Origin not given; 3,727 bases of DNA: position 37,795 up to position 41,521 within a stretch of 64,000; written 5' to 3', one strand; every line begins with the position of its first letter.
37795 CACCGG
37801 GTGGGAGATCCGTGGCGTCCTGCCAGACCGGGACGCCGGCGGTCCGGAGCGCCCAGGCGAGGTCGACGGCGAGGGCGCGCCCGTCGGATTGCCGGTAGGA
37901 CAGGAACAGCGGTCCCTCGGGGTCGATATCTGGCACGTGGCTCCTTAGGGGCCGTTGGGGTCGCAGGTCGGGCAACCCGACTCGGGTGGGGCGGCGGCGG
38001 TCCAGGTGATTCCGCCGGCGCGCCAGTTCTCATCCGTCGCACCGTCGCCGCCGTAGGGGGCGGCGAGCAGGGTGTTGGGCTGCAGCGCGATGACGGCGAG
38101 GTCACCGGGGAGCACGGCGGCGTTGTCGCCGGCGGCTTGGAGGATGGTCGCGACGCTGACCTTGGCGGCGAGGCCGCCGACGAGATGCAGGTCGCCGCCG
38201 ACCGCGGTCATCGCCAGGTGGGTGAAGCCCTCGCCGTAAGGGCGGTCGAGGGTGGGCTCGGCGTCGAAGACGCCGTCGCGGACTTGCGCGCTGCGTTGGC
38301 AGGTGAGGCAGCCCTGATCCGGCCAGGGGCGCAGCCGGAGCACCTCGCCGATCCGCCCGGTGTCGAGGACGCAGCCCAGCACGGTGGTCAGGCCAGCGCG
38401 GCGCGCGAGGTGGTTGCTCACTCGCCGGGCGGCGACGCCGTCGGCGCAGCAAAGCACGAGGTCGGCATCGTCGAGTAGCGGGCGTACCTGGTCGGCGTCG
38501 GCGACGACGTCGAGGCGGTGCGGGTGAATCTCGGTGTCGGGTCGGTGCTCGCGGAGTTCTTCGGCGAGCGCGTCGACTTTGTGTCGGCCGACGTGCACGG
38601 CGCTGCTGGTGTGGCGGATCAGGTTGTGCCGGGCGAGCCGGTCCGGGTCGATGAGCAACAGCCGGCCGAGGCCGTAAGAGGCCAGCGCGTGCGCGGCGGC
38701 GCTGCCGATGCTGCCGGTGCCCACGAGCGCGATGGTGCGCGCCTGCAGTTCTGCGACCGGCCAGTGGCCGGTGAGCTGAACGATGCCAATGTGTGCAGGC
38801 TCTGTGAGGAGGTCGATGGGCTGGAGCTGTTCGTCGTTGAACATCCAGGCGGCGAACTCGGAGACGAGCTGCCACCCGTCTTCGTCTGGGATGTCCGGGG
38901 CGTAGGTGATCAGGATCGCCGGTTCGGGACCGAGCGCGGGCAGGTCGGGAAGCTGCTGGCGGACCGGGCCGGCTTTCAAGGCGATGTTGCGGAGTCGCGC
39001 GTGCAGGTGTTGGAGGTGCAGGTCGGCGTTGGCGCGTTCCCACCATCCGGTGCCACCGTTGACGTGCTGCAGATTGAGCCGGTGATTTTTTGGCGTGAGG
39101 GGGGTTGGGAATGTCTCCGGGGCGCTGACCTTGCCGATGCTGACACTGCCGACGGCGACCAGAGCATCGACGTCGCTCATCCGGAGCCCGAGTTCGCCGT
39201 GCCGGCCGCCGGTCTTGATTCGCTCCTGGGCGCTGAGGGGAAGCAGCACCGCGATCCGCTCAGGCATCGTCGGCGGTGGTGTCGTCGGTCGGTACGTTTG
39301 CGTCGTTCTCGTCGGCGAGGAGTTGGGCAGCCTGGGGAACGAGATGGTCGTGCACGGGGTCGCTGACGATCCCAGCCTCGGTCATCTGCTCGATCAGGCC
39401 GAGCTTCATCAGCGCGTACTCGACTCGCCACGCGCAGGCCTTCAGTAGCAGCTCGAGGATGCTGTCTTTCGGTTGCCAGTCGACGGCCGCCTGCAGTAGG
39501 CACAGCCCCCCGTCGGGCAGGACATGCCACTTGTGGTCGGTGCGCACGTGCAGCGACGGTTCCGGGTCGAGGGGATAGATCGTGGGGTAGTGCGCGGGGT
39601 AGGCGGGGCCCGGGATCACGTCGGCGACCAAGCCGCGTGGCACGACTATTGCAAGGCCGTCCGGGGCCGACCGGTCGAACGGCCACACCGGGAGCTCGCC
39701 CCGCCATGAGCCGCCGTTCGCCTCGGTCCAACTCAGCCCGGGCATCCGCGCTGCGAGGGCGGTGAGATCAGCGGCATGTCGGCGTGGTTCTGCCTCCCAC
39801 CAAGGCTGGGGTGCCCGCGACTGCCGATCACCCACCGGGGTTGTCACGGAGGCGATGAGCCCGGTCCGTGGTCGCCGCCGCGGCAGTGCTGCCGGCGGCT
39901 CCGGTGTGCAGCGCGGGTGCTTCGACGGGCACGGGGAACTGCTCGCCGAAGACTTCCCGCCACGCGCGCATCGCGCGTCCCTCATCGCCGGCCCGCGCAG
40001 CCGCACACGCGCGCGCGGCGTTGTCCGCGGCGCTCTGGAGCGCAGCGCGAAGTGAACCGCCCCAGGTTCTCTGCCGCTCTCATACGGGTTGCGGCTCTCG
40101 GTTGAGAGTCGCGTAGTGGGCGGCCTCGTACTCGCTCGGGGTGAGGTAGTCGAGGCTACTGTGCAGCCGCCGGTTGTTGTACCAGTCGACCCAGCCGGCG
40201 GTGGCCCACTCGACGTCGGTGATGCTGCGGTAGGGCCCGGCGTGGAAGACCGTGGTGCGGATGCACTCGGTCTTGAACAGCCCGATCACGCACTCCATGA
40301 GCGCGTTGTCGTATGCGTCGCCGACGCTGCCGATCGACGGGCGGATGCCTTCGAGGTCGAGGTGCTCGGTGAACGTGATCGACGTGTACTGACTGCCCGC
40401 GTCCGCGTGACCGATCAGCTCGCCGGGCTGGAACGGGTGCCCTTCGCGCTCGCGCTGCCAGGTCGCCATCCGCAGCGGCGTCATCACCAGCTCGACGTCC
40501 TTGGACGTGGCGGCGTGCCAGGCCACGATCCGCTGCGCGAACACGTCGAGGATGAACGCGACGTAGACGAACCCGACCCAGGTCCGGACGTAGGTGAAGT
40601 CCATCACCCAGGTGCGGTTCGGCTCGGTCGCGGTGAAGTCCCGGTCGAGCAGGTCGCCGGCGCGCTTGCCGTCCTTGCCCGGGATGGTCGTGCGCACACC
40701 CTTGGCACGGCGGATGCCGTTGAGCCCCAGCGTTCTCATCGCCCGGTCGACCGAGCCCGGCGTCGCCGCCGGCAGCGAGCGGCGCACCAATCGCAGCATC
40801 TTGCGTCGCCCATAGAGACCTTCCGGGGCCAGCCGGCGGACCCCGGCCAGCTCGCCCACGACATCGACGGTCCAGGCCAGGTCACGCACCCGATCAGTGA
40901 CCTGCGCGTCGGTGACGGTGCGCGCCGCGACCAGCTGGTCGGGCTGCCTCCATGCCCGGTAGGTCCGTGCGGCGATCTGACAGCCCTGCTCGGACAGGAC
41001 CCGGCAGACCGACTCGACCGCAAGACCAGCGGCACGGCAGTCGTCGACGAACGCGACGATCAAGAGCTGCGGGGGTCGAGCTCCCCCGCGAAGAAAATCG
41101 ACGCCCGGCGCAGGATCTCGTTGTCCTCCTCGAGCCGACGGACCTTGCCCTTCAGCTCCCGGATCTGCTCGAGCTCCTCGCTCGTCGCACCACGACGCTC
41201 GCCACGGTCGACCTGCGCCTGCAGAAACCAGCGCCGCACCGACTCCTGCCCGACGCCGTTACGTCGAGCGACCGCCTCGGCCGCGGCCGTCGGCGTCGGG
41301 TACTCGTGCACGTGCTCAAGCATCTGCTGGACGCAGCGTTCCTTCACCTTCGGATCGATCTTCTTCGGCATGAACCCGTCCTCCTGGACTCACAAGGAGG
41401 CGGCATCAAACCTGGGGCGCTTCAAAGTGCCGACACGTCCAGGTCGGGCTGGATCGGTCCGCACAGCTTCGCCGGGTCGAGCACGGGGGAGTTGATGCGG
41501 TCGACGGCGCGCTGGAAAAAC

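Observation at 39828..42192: IS3-family insertion with 3-bp AAG duplication truncates the CD-NTase gene and removes a C-terminal -NPGG tail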

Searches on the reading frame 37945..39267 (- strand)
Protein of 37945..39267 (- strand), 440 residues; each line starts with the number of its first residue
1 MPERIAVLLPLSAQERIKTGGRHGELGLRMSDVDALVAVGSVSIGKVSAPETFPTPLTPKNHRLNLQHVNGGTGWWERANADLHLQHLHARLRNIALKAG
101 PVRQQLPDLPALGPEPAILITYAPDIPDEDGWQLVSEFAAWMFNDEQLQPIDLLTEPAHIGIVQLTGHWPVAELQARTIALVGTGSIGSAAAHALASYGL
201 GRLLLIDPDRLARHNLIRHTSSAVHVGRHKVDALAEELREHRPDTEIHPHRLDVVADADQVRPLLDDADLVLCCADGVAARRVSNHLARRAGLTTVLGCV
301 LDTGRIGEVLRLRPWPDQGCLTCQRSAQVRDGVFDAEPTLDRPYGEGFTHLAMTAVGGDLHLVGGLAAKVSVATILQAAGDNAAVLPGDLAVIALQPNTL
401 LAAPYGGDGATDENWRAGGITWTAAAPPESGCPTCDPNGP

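Call 4: search_protein_families(library=pfam, proteins=[window:37945-39267:-], max_evalue=0.01)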
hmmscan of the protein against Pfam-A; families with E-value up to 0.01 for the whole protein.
window:37945-39267:- (440 aa): 2 families
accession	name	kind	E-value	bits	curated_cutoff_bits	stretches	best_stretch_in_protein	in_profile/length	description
PF00899.27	ThiF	-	5.2e-25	88.4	28.1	1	172-335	16-169/238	ThiF family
PF02826.25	2-Hacid_dh_C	-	0.0017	18.2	25.1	1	169-214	29-73/178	D-isomer specific 2-hydroxyacid dehydrogenase, NAD binding domain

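Call 5: search_protein_families(library=padloc, proteins=[window:37945-39267:-], max_evalue=0.01)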
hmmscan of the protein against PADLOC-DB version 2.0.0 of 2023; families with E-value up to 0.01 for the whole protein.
window:37945-39267:- (440 aa): 32 families (the best 25 are shown)
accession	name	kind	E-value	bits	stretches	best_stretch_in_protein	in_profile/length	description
PDLC00829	E1-E2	-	3.4e-145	482.4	1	3-436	3-424/426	E1-E2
PDLC00828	E1-E2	-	3.3e-143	476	1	3-437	3-430/431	E1-E2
PDLC00836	E1-E2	-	3.6e-24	83.3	1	171-291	336-457/602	E1-E2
PDLC00844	E1-E2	-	3.4e-23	80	1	167-312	267-412/489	E1-E2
PDLC00855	E1-E2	-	9e-22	75.8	1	172-325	298-456/579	E1-E2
PDLC00847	E1-E2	-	4.2e-21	72.9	1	173-330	283-436/523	E1-E2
PDLC00837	E1-E2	-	4.3e-21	73.3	1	173-323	322-478/593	E1-E2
PDLC00832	E1-E2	-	9.9e-19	64.9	1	172-273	334-435/588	E1-E2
PDLC00840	E1-E2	-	3.4e-18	63.9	1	172-289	209-327/458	E1-E2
PDLC00850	E1-E2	-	1e-17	61.9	1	176-278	314-416/566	E1-E2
PDLC00848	E1-E2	-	1.2e-17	61.5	1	173-275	371-473/607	E1-E2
PDLC00843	E1-E2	-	2.6e-17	60.6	1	173-323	315-464/575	E1-E2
PDLC00846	E1-E2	-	6.4e-17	59.3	1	176-324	317-466/587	E1-E2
PDLC00842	E1-E2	-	2.6e-16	57.4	1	172-262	301-394/549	E1-E2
PDLC00856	E1-E2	-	6.3e-16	56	1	170-287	316-432/573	E1-E2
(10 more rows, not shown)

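Call 28: find_encoding_contigs(protein=window:37945-39267:-, flank=10000, max_places=5)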
Protein window:37945-39267:- (440 aa): no gene with exactly this product is on record in the collection.

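Call 37: search_protein_families(library=ncbifam, proteins=[window:37945-39267:-], max_evalue=0.001)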
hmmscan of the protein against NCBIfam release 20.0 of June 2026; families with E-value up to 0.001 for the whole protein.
window:37945-39267:- (440 aa): 20 families
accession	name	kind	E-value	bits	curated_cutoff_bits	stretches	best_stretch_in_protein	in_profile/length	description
NF058523.1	6A-MBL_cap2_3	equivalog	2.5e-22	79.2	320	1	172-296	295-418/665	anti-phage 6A-MBL system cap2_3 protein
NF006395.0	PRK08644.1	equivalog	7.5e-18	64.9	159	1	171-282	25-134/215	sulfur carrier protein ThiS adenylyltransferase ThiF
TIGR02356.1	adenyl_thiF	equivalog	1.7e-17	63.5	275.25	1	173-325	18-166/203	thiazole biosynthesis adenylyltransferase ThiF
NF004281.0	PRK05690.1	subfamily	1.1e-16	60.8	266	1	173-301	29-156/250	molybdopterin-synthase adenylyltransferase MoeB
NF006444.0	PRK08762.1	equivalog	2.4e-16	59.3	449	1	172-302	143-272/387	molybdopterin-synthase adenylyltransferase MoeB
TIGR02354.1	thiF_fam2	equivalog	4.9e-15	55.9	152.2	1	171-281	16-124/200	thiamine biosynthesis protein ThiF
NF004111.0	PRK05600.1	equivalog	7.6e-15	54.9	437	1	176-302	41-166/371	ThiF family adenylyltransferase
TIGR02355.1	moeB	equivalog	8.8e-15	54.7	376.55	1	174-287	22-134/240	molybdopterin-synthase adenylyltransferase MoeB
NF047750.1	SAMPActivE1UbaA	equivalog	4.3e-14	52.5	450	1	172-302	28-157/270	SAMP-activating enzyme E1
NF009123.0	PRK12475.1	subfamily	1.1e-11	44.7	510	1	173-304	21-154/338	MoeB/ThiF family adenylyltransferase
NF006077.0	PRK08223.1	equivalog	2.3e-09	36.6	266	1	172-294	24-147/296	hypothetical protein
NF006204.0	PRK08328.1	equivalog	2.5e-09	37.1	339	1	172-301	23-152/231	hypothetical protein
NF011696.0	PRK15116.1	equivalog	6.8e-09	35.8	304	1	161-283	15-137/268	tRNA cyclic N6-threonylcarbamoyladenosine(37) synthase TcdA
NF005902.0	PRK07878.1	equivalog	4.8e-08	32.3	647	1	175-300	41-165/392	adenylyltransferase/sulfurtransferase MoeZ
NF005646.0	PRK07411.1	equivalog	3.2e-07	29.8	633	1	173-289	35-150/390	molybdopterin-synthase adenylyltransferase MoeB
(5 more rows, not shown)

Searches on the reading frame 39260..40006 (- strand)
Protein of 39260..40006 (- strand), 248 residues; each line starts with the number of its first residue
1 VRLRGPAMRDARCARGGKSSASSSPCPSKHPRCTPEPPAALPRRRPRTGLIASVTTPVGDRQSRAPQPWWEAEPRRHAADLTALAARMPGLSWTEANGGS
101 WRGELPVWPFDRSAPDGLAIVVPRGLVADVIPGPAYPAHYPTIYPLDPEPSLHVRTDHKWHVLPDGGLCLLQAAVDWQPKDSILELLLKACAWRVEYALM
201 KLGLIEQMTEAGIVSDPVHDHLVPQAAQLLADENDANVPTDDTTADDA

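Call 4: search_protein_families(library=pfam, proteins=[window:39260-40006:-], max_evalue=0.01)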
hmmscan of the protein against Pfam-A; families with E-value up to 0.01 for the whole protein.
window:39260-40006:- (248 aa): 0 families

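Call 5: search_protein_families(library=padloc, proteins=[window:39260-40006:-], max_evalue=0.01)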
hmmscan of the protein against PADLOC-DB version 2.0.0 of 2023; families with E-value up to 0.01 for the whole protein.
window:39260-40006:- (248 aa): 3 families
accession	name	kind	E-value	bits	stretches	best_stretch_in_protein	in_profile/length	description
PDLC00860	E2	-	1.5e-65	218.4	1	62-237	4-180/188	E2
PDLC00876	E2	-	0.0048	14.6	0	149-197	69-120/158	E2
PDLC00844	E1-E2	-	0.01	12.5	0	133-174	50-86/489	E1-E2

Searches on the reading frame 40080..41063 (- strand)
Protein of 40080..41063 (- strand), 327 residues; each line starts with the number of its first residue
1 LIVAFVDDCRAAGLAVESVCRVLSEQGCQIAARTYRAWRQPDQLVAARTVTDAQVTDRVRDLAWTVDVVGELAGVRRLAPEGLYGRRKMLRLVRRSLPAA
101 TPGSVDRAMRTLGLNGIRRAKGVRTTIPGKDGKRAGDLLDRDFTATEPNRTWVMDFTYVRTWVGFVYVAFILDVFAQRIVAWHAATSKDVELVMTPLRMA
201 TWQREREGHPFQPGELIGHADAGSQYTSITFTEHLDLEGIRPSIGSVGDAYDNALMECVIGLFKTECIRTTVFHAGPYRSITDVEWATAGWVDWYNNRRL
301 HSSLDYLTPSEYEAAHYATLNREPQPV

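Call 4: search_protein_families(library=pfam, proteins=[window:40080-41063:-], max_evalue=0.01)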
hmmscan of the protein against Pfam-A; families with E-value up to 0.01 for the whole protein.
window:40080-41063:- (327 aa): 3 families
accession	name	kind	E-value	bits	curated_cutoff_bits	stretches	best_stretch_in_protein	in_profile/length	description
PF00665.32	rve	-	6.2e-18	65.4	32.6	1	146-249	2-101/102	Integrase core domain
PF13683.12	rve_3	-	3.1e-15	56.1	26.5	1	239-309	2-67/67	Integrase core domain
PF13333.12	rve_2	-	1.5e-08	35.1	22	1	257-314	1-53/56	Integrase core domain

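Call 11: find_encoding_contigs(protein=window:40080-41063:-, flank=3000, max_places=10)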
Protein window:40080-41063:- (327 aa): 1 contig read that carries it; 1 place shown.
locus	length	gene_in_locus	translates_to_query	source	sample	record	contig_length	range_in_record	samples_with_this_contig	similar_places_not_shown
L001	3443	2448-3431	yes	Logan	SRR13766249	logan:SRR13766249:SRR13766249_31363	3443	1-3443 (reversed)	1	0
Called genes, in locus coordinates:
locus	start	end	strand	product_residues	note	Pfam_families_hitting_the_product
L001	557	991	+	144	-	-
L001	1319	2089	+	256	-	PF18144:SMODS (faint)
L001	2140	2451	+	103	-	-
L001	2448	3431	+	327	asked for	PF00665:rve, PF13683:rve_3, PF13333:rve_2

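Call 12: find_related_loci(query=window:40080-41063:-, collection=genome_contigs, flank=3000)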
Query window:40080-41063:- (327 aa) in genome_contigs; peptide patterns used: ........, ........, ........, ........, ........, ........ (x = any residue, [..] = any of these).
455 stretches matched a pattern; 362 encode a relative of the query (tblastn E <= 1e-3); the best 80 are kept; 80 distinct loci.
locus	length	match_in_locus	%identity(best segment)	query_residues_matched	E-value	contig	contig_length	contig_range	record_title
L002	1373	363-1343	83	1-327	0e+0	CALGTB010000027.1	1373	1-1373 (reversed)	MAG TPA_asm: uncultured actinobacterium isolate SRR5576001_bin.111_CONCOCT_v1.1_MAG genome assembly, contig: ERZ795033.8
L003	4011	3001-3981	82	1-327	0e+0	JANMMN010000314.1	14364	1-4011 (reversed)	MAG: Actinomycetes bacterium isolate OTE_58_metabat_508 OTE_58_k141_5831726, whole genome shotgun sequence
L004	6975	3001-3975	82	1-327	0e+0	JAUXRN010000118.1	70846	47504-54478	MAG: Actinomycetota bacterium isolate C12_maxbin.082_sub C12_k141_127669, whole genome shotgun sequence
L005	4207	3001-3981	80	1-327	0e+0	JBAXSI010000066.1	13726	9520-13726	MAG: Actinomycetes bacterium isolate ELA605 MAG605_66, whole genome shotgun sequence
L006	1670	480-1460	80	1-327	0e+0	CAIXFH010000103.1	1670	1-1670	MAG: uncultured actinobacterium isolate Umea_bin-04446 genome assembly, contig: bin-04446:103/232, whole genome shotgun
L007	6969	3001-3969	79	1-327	1e-177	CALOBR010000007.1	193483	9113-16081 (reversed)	MAG: Jiangellales bacterium isolate HOU_bin.0112 genome assembly, contig: contig_2423, whole genome shotgun sequence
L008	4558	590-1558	79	1-327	3e-180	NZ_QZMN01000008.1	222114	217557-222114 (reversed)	Ornithinimicrobium cerasi strain CPCC 203383 Scaffold8, whole genome shotgun sequence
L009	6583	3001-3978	79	1-326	1e-177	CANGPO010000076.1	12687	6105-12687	MAG: Actinobacteria bacterium isolate Jr-7aug17-86 genome assembly, contig: Jr-7aug17-C8339, whole genome shotgun sequen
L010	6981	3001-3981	79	1-327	2e-177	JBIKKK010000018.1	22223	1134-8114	MAG: Candidatus Nanopelagicales bacterium isolate ME2014-07-24_3300043772_group5_bin296 Rohwer_bin354_scaffold_2045_c1,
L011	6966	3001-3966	78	1-326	7e-176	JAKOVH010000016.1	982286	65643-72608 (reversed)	MAG: Actinomycetes bacterium isolate JPNG_maxbin.048 k201_447845, whole genome shotgun sequence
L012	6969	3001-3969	78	1-327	2e-172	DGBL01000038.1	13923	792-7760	MAG TPA_asm: Micrococcaceae bacterium UBA4005 UBA4005_contig_34929, whole genome shotgun sequence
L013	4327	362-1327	78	1-326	2e-174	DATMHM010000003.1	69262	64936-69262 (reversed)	MAG TPA_asm: Nocardioides sp. isolate SMAG_U13515 k141_134722, whole genome shotgun sequence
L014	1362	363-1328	78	1-326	0e+0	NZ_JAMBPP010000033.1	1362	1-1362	Actinotalea sp. K2 NODE_33_length_1362_cov_392.511284, whole genome shotgun sequence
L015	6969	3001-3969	76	1-327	6e-171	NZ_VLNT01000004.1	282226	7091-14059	Aeromicrobium piscarium strain Co35 Scaffold4, whole genome shotgun sequence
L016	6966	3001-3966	78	1-326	5e-171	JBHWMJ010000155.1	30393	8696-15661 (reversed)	MAG: Marihabitans sp. isolate MAG_WS_CA_207 k141_32696, whole genome shotgun sequence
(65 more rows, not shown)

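Call 30: list_cluster_members(proteins=[P0001, window:40080-41063:-, window:36608-37975:-])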
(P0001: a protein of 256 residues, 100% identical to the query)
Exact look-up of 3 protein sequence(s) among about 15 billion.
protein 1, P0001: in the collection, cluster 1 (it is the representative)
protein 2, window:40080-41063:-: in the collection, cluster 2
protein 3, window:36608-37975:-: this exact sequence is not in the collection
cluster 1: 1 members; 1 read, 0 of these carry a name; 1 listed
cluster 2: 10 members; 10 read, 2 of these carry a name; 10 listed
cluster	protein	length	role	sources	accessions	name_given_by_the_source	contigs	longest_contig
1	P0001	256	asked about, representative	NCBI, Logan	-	-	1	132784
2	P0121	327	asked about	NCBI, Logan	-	-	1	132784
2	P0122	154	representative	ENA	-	-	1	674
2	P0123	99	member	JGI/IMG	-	transposase InsO family protein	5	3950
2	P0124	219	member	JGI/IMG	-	transposase InsO family protein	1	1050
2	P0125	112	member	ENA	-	-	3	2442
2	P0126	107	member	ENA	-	-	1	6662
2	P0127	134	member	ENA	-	-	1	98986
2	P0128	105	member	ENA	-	-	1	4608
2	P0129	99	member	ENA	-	-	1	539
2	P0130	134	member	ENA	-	-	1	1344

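Call 37: search_protein_families(library=ncbifam, proteins=[window:40080-41063:-], max_evalue=0.001)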
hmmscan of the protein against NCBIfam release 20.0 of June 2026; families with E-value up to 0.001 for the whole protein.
window:40080-41063:- (327 aa): 2 families
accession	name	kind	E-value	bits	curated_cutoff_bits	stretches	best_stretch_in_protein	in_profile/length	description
NF033516.0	transpos_IS3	equivalog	1.5e-67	228.4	160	1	4-313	92-369/369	IS3 family transposase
NF033577.2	transpos_IS481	equivalog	1.2e-20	74.2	224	1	9-311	9-282/284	IS481 family transposase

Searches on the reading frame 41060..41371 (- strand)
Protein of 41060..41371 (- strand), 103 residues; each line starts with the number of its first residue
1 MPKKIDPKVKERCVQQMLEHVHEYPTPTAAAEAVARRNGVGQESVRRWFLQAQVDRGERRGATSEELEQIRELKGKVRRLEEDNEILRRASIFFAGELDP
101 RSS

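Call 4: search_protein_families(library=pfam, proteins=[window:41060-41371:-], max_evalue=0.01)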
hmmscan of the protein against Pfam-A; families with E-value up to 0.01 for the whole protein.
window:41060-41371:- (103 aa): 2 families
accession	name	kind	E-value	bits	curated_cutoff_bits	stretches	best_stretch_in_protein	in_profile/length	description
PF01527.26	HTH_Tnp_1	-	0.00021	21.9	24.1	1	16-82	11-72/75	Transposase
PF01166.23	TSC22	-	0.0097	16.5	30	0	68-89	21-42/57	TSC-22/dip/bun family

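Call 37: search_protein_families(library=ncbifam, proteins=[window:41060-41371:-], max_evalue=0.001)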
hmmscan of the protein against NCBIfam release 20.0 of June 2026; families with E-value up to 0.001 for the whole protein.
window:41060-41371:- (103 aa): 1 family
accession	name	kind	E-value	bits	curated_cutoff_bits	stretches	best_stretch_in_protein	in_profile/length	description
NF033516.0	transpos_IS3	equivalog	7.1e-09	35.4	160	1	10-92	3-83/369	IS3 family transposase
